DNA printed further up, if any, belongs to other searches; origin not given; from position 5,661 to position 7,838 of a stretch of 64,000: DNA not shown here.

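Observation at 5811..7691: Secreted protein with a recent tandem Ig-like domain duplication and a C-terminal beta-barrel ending in Phe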

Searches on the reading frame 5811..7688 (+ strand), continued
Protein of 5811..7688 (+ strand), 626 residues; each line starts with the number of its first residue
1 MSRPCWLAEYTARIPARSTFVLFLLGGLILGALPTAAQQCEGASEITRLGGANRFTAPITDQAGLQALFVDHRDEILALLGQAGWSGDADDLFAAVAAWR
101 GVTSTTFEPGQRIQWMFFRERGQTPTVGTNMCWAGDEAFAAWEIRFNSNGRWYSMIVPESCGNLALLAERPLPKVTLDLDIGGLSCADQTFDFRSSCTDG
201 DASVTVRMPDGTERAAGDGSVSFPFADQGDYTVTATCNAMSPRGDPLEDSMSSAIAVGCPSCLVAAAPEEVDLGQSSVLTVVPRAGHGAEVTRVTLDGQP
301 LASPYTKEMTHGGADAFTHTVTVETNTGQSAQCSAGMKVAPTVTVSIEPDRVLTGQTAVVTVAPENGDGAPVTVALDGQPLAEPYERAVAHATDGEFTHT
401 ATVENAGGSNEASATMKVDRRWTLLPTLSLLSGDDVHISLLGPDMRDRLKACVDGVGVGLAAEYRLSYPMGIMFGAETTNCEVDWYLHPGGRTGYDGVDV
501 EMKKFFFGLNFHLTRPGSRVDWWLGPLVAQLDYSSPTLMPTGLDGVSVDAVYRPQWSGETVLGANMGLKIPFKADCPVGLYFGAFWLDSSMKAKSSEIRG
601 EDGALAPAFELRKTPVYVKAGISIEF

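Call 31: find_related_loci(query=A1, collection=genome_contigs, flank=5000)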
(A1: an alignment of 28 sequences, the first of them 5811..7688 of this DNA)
Query A1 (626 aa) in genome_contigs; peptide patterns used: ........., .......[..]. (x = any residue, [..] = any of these).
113 stretches matched a pattern; 41 encode a relative of the query (tblastn E <= 1e-3); 37 distinct loci.
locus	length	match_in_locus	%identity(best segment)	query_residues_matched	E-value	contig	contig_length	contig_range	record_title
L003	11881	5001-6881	95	1-626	0e+0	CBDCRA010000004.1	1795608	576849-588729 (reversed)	MAG: Candidatus Multivorans sp. isolate d7452e89-af48-44c7-9597-5a6bccd24eaa genome assembly, contig: contig_4, whole ge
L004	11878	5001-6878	91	1-626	0e+0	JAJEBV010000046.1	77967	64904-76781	MAG: Thermoanaerobaculia bacterium isolate jk18x9bins.56 k141_341063, whole genome shotgun sequence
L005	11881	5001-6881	90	1-626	0e+0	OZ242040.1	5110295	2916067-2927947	MAG: Candidatus Multivorans sp. isolate cd603fe2-36ea-45dd-b21b-4d1cbeb73145 genome assembly, chromosome: 1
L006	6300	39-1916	83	1-626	0e+0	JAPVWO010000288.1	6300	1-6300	MAG: Candidatus Multivorans thiocomprendens isolate r_rhhh15 Seq288, whole genome shotgun sequence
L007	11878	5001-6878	83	1-626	0e+0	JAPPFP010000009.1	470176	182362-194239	MAG: Acidobacteriota bacterium isolate RHO1_bin_33 NODE_8_length_470176_cov_860.960157, whole genome shotgun sequence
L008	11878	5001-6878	83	1-626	0e+0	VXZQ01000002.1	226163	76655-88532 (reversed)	MAG: Holophagales bacterium isolate SB0670_bin_39 NODE_35_length_226163_cov_58.009447, whole genome shotgun sequence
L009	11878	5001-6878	83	1-626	0e+0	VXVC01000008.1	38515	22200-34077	MAG: Holophagales bacterium isolate SB0667_bin_1 NODE_268_length_38515_cov_24.052678, whole genome shotgun sequence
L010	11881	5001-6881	82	1-626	0e+0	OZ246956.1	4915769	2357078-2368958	MAG: Thermoanaerobaculia bacterium isolate 44e70480-f7af-46fd-94ad-8fb40e9277de genome assembly, chromosome: 1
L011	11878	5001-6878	82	1-626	0e+0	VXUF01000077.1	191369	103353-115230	MAG: Holophagales bacterium isolate SB0666_bin_22 NODE_7_length_191369_cov_7.124826, whole genome shotgun sequence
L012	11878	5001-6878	83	1-626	0e+0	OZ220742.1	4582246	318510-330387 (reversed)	MAG: Thermoanaerobaculia bacterium isolate 0db66e92-d31a-4200-8262-fff8455c21c0 genome assembly, chromosome: 1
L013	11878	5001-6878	84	1-626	0e+0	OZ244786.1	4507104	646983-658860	MAG: Candidatus Multivorans sp. isolate 506956bb-d3ba-4b36-a8b3-9439da49a84d genome assembly, chromosome: 1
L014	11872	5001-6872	81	1-626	0e+0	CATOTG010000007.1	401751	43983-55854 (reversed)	MAG: uncultured Thermoanaerobaculia bacterium isolate 2de50437-b26d-4e32-99b7-ac34be852a58 genome assembly, contig: cont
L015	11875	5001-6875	82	1-626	0e+0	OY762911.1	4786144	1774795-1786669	MAG: Thermoanaerobaculia bacterium isolate 14c23368-4dca-4d55-9b94-f295180eceef genome assembly, chromosome: 1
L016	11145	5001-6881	81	1-626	0e+0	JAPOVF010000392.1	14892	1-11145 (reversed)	MAG: Acidobacteria bacterium isolate COS1_bin_13 NODE_1094_length_14892_cov_192.073, whole genome shotgun sequence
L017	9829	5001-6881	81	1-626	0e+0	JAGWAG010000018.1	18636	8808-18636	MAG: Acidobacteria bacterium isolate 277c_1 scaffold_3006, whole genome shotgun sequence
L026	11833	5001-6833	69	16-626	0e+0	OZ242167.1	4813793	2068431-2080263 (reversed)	MAG: Candidatus Multivorans sp. isolate 7fb352fe-185d-4cb3-939b-2af4a04fcc16 genome assembly, chromosome: 1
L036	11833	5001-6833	57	12-626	0e+0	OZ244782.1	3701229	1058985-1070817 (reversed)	MAG: Candidatus Multivoraceae bacterium isolate 3e40288b-8b50-4129-bb98-006f71277a78 genome assembly, chromosome: 1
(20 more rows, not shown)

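Call 41: list_cluster_members(proteins=[P0046, P0048, P0051, P0060, P0065, P0088, P0093, P0114, P0124, P0071])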
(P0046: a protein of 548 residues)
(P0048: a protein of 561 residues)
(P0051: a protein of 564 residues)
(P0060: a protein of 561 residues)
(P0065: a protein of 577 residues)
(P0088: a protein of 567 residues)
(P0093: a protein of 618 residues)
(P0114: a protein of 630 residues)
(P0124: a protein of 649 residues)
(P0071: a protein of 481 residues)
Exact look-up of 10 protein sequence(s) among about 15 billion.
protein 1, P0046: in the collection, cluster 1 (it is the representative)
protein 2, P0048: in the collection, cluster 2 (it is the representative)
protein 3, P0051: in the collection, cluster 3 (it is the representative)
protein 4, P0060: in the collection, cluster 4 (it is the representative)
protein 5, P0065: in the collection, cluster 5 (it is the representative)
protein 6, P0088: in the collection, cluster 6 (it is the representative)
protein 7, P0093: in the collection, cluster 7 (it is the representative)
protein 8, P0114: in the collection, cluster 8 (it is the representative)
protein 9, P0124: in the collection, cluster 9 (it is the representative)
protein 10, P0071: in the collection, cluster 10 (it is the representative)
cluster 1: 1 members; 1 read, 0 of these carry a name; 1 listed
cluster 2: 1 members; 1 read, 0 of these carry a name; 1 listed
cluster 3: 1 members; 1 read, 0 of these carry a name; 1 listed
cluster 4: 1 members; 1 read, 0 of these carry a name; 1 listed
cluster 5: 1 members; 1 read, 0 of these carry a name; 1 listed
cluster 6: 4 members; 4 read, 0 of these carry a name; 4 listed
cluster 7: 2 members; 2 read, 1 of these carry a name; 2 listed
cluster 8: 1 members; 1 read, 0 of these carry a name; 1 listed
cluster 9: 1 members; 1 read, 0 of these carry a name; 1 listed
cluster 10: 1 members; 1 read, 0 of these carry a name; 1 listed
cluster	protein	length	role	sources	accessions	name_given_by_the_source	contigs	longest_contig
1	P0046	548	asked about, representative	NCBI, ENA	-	-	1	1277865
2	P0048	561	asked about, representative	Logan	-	-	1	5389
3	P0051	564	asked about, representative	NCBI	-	-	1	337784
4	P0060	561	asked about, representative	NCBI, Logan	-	-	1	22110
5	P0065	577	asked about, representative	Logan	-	-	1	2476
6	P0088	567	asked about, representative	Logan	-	-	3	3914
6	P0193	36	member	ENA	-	-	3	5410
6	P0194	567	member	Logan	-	-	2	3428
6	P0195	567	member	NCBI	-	-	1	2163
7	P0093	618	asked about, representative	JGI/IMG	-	hypothetical protein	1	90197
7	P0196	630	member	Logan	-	-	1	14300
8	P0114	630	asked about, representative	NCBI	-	-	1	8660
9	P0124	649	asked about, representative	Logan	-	-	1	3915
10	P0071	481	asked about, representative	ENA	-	-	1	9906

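Call 43: find_encoding_contigs(protein=P0046, flank=6000, max_places=1)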
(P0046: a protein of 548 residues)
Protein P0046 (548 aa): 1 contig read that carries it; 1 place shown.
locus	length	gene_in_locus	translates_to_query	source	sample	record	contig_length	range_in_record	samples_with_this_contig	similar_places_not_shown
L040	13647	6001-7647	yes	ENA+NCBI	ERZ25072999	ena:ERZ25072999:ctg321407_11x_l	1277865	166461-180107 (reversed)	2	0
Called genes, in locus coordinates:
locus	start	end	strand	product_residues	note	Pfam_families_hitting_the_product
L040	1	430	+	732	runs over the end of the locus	PF01011:PQQ (faint), PF13360:PQQ_2, PF13570:Beta-prop_ACSF4 (weak), PF13360:PQQ_2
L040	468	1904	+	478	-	PF13360:PQQ_2 (weak), PF01011:PQQ (faint), PF13360:PQQ_2, PF13570:Beta-prop_ACSF4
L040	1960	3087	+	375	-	PF00465:Fe-ADH, PF13685:Fe-ADH_2 (weak), PF25137:ADH_Fe_C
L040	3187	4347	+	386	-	-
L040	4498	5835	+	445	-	PF04055:Radical_SAM, PF06969:HemN_C (faint)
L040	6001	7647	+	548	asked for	PF13505:OMP_b-brl (weak)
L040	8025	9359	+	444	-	PF00890:FAD_binding_2 (faint), PF01266:DAO (faint), PF01494:FAD_binding_3, PF04820:Trp_halogenase, PF07992:Pyr_redox_2 (weak), PF12831:FAD_oxidored, PF13450:NAD_binding_8 (weak), PF04820:Trp_halogenase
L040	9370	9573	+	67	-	PF11755:DUF3311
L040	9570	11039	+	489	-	PF00474:SSF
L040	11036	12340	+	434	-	PF13439:Glyco_transf_4 (faint), PF13579:Glyco_trans_4_4 (faint), PF00534:Glycos_transf_1, PF13692:Glyco_trans_1_4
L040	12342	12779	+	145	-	PF13279:4HBT_2, PF03061:4HBT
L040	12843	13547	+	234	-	PF00005:ABC_tran, PF13304:AAA_21 (faint)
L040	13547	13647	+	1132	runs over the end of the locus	PF02687:FtsX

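Call 44: find_encoding_contigs(protein=P0051, flank=6000, max_places=1)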
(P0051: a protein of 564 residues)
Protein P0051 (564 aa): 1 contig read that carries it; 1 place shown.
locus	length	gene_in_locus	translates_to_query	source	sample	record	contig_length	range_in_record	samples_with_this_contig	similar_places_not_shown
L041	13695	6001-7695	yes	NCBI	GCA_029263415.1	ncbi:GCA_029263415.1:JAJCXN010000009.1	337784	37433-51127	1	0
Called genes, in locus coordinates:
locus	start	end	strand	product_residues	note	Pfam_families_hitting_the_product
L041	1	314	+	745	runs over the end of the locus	PF13360:PQQ_2, PF01011:PQQ (faint), PF13360:PQQ_2, PF13570:Beta-prop_ACSF4 (weak)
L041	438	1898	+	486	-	PF13360:PQQ_2, PF01011:PQQ (faint), PF13360:PQQ_2, PF13570:Beta-prop_ACSF4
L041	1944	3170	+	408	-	PF00465:Fe-ADH, PF13685:Fe-ADH_2, PF25137:ADH_Fe_C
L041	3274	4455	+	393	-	-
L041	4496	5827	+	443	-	PF04055:Radical_SAM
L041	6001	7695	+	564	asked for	-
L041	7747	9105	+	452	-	PF09837:DUF2064, PF02367:TsaE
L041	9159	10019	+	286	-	PF02737:3HCDH_N, PF00725:3HCDH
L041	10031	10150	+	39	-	-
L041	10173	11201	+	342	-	PF02562:PhoH, PF13604:AAA_30 (weak), PF13245:AAA_19 (weak)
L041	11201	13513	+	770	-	PF07697:7TMR-HDED, PF07698:7TM-7TMR_HD, PF08668:HDOD (weak), PF01966:HD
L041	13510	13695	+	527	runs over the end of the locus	PF02130:YbeY, PF03193:RsgA_GTPase (faint), PF00009:GTP_EFTU (weak), PF00350:Dynamin_N (faint), PF01926:MMR_HSR1, PF02421:FeoB_N, PF07650:KH_2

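Call 45: find_encoding_contigs(protein=P0093, flank=6000, max_places=1)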
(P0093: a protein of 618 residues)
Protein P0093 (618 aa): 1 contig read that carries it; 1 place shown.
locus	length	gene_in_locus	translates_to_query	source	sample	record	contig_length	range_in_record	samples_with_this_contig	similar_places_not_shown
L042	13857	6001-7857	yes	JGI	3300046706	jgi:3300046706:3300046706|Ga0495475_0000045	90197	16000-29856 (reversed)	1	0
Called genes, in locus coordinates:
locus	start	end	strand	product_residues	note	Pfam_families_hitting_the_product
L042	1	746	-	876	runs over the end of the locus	PF00176:SNF2-rel_dom, PF00270:DEAD (faint), PF04851:ResIII, PF00271:Helicase_C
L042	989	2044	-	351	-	PF10282:Lactonase (faint)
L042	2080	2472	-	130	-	-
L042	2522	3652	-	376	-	-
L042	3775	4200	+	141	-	PF00072:Response_reg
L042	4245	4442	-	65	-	-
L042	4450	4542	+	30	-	-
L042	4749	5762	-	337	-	PF03109:ABC1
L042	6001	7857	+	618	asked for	-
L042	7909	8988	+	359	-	PF00144:Beta-lactamase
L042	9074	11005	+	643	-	PF01841:Transglut_core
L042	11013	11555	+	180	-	PF04542:Sigma70_r2, PF08281:Sigma70_r4_2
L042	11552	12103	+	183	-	-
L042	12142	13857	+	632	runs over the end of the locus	-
